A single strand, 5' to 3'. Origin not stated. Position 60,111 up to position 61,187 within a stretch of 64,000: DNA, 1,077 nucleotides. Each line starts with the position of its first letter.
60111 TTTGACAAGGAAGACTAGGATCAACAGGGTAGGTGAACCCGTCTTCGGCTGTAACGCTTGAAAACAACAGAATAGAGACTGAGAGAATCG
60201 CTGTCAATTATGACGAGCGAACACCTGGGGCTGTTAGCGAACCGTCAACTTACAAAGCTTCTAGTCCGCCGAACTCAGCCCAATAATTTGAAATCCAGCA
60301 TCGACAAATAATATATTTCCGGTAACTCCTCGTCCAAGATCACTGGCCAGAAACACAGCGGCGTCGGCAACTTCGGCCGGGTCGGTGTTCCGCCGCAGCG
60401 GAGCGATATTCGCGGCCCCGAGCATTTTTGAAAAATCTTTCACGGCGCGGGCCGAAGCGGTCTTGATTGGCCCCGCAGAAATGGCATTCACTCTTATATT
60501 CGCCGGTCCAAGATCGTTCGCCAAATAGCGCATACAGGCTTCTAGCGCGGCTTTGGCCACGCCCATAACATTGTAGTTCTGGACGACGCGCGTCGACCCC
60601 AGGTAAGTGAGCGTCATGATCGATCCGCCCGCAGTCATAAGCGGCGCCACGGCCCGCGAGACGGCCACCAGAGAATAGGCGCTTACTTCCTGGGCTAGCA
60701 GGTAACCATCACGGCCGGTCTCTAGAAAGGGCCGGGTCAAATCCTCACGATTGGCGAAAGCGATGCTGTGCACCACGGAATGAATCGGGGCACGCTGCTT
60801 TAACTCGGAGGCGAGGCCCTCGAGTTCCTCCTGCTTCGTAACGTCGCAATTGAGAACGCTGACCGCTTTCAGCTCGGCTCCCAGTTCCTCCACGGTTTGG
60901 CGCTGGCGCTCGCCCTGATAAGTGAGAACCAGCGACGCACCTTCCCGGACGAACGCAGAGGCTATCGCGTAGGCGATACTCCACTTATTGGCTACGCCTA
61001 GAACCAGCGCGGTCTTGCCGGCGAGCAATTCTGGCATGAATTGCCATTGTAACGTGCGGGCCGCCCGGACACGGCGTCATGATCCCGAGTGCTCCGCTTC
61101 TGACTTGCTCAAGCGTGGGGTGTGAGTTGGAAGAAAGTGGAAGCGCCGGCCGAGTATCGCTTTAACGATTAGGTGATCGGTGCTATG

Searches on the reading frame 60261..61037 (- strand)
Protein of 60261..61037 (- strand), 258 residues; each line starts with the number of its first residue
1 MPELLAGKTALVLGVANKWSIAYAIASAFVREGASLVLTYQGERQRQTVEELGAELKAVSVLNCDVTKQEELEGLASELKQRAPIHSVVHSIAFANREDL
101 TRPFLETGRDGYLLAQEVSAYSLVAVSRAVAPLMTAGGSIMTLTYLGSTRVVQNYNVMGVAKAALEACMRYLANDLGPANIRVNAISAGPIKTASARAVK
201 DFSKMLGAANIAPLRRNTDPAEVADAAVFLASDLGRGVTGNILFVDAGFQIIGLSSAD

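Call 53: search_protein_families(library=pfam, proteins=[window:60261-61037:-], max_evalue=0.001)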
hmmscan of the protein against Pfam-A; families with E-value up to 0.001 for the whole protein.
window:60261-61037:- (258 aa): 3 families
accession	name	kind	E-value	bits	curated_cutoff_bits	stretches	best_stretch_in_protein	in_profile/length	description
PF13561.12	adh_short_C2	-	6.6e-80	268.5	27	1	14-249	1-235/236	Enoyl-(Acyl carrier protein) reductase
PF00106.31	adh_short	-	1.5e-19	70.7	26.6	1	8-200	1-191/195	short chain dehydrogenase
PF08659.16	KR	-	2.5e-06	28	22.6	1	21-95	12-92/180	KR domain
